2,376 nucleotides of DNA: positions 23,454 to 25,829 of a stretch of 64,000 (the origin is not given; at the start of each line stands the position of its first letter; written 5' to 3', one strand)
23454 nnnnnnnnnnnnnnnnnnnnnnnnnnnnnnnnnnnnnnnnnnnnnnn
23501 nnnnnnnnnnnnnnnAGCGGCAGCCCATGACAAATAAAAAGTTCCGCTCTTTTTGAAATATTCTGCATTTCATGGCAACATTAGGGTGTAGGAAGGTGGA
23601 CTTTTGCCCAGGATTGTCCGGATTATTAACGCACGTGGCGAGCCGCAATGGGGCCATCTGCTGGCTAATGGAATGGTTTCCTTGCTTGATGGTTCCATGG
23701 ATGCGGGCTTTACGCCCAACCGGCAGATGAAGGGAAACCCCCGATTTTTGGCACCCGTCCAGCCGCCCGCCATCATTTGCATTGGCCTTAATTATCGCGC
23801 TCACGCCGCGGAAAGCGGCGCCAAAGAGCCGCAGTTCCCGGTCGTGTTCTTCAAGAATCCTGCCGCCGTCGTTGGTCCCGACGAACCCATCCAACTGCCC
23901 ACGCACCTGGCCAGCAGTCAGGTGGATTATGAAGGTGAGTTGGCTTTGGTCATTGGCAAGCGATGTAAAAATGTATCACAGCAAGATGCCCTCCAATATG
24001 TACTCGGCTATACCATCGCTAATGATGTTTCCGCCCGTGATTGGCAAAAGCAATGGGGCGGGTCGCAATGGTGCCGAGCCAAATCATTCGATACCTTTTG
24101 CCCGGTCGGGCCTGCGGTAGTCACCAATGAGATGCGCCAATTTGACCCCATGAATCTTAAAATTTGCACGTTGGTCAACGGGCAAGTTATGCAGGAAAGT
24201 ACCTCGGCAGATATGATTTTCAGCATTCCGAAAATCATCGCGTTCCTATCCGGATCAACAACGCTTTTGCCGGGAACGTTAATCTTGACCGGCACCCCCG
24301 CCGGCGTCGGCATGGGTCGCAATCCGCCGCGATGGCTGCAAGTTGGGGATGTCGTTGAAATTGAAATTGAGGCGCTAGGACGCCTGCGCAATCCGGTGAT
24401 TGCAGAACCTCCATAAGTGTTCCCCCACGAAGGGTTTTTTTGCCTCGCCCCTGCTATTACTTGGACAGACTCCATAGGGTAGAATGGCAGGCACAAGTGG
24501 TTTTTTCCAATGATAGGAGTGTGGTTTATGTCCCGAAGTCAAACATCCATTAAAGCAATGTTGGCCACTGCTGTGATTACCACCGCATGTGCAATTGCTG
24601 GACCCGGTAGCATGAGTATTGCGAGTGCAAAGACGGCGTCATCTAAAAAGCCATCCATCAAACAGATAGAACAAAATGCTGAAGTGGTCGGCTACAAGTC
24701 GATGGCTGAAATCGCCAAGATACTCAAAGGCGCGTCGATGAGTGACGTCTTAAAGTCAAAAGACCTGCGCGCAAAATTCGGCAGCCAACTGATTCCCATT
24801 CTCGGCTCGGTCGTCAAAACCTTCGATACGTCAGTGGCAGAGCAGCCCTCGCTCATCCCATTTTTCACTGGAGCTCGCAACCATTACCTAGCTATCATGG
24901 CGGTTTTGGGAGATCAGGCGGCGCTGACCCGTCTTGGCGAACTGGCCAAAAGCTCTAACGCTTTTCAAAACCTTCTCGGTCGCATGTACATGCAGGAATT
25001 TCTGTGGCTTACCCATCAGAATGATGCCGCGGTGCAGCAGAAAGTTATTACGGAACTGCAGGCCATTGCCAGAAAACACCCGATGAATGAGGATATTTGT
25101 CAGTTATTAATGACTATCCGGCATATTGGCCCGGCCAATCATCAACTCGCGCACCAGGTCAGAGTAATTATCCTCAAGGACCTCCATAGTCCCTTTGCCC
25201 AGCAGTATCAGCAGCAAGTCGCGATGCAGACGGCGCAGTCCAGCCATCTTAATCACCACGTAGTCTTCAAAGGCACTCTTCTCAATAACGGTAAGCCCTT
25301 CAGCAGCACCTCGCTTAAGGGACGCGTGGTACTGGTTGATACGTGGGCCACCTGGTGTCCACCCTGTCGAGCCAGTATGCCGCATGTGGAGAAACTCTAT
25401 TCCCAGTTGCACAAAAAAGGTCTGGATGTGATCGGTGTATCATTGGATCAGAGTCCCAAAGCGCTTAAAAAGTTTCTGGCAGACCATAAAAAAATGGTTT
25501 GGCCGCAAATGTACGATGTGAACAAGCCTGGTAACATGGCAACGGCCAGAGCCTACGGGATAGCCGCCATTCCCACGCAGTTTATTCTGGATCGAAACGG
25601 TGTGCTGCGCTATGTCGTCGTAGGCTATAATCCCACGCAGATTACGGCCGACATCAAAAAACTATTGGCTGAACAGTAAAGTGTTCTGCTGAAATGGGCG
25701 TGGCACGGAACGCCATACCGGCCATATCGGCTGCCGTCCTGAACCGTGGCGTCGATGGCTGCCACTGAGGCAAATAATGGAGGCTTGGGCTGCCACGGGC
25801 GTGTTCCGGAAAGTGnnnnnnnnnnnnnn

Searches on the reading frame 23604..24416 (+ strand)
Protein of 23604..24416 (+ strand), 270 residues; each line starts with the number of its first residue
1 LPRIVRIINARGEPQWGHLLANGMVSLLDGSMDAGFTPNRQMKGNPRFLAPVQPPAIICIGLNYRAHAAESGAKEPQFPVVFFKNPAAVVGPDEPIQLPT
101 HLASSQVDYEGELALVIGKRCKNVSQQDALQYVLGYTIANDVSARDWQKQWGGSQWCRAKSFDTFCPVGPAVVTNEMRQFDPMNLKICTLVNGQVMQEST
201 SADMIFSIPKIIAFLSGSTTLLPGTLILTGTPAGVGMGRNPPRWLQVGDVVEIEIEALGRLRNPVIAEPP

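Call 3: search_protein_families(library=pfam, proteins=[window:23604-24416:+])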
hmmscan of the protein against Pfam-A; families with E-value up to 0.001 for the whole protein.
window:23604-24416:+ (270 aa): 1 family
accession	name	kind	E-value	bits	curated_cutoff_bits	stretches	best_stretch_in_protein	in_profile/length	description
PF01557.24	FAA_hydrolase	-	1.3e-75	254.2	23.9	1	57-265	2-213/214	Fumarylacetoacetate (FAA) hydrolase C-terminal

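Call 4: search_protein_families(library=ncbifam, proteins=[window:23604-24416:+])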
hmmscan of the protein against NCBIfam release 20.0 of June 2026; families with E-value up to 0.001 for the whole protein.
window:23604-24416:+ (270 aa): 7 families
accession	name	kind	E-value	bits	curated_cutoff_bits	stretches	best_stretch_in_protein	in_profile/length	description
NF053535.1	DhyDRhmHlse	equivalog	9.9e-61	205.5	500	1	42-267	57-280/284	2,4-didehydro-3-deoxy-L-rhamnonate hydrolase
TIGR02303.1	HpaG-C-term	equivalog_domain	3.8e-57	193.6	276.4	1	47-268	35-245/245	4-hydroxyphenylacetate degradation bifunctional isomerase/decarboxylase, C-terminal subunit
NF009399.0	PRK12764.1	equivalog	3.1e-44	151.8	444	1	52-266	19-227/501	fumarylacetoacetate hydrolase family protein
NF011750.0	PRK15203.1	equivalog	1.5e-43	149.2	811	1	53-268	220-425/429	4-hydroxyphenylacetate degradation bifunctional isomerase/decarboxylase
NF007967.0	PRK10691.1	equivalog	1.3e-36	126.1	201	1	56-255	18-209/219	fumarylacetoacetate hydrolase family protein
TIGR02305.1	HpaG-N-term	equivalog_domain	1.8e-30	106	228.65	1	74-265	28-205/205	4-hydroxyphenylacetate degradation bifunctional isomerase/decarboxylase, N-terminal subunit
TIGR01266.1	fum_ac_acetase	equivalog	2.9e-05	23.1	375.3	1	86-176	177-268/420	fumarylacetoacetase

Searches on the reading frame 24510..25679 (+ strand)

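Call 3: search_protein_families(library=pfam, proteins=[window:24510-25679:+])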
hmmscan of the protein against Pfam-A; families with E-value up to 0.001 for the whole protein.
window:24510-25679:+ (389 aa): 5 families
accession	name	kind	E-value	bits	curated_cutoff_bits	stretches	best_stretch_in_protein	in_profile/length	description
PF08534.16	Redoxin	-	5.6e-25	88.3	26.6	1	258-379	15-141/148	Redoxin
PF00578.27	AhpC-TSA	-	1.8e-20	73.6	26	1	259-369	13-124/124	AhpC/TSA family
PF13905.12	Thioredoxin_8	-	7.3e-17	61.9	27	1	271-364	1-92/94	Thioredoxin-like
PF00085.26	Thioredoxin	-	3.9e-10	40.1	23.5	1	265-321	11-67/103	Thioredoxin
PF13098.12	Thioredoxin_2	-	1.9e-07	31.8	27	1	270-377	4-98/104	Thioredoxin-like domain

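Call 4: search_protein_families(library=ncbifam, proteins=[window:24510-25679:+])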
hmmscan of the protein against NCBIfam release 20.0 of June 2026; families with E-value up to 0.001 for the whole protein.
window:24510-25679:+ (389 aa): 11 families
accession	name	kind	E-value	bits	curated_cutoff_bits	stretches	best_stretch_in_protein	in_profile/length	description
NF002854.0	PRK03147.1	subfamily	1.5e-21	77.1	170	1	243-374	35-160/176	thiol-disulfide oxidoreductase ResA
NF047696.1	ThlDiSintTplARhiz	equivalog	8.1e-18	65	230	1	237-366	66-193/219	thiol:disulfide interchange protein TlpA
TIGR00385.1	dsbE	subfamily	7e-16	58.3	123.15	1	258-373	49-157/173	DsbE family thiol:disulfide interchange protein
NF041202.1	StoA_CxxC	exception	3.1e-15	56.4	210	1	268-372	49-150/163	endospore biogenesis thiol-disulfide oxidoreductase StoA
NF041054.1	WAxxUGC_long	equivalog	2.1e-14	53.6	300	1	247-366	79-194/354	ResA-like WAxxUGC motif-containing protein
TIGR01068.1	thioredoxin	equivalog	2.3e-13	50.1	96.8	1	264-319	6-61/101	thioredoxin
NF011941.0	PRK15412.1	equivalog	1.7e-10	40.8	359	1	268-384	64-174/185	thiol:disulfide interchange protein DsbE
NF006898.0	PRK09381.1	equivalog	2e-07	31.4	138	1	272-322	22-71/109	thioredoxin TrxA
NF010625.0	PRK14018.1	equivalog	2.3e-07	29.7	522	1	261-382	46-169/521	bifunctional peptide-methionine (S)-S-oxide reductase MsrA/peptide-methionine (R)-S-oxide reductase MsrB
NF008229.0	PRK10996.1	equivalog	4.2e-05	23.3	125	1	249-297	29-78/141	thioredoxin TrxC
NF047697.1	ThioredTrxAClost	equivalog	7e-05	22.9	140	1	272-303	18-49/105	thioredoxin TrxA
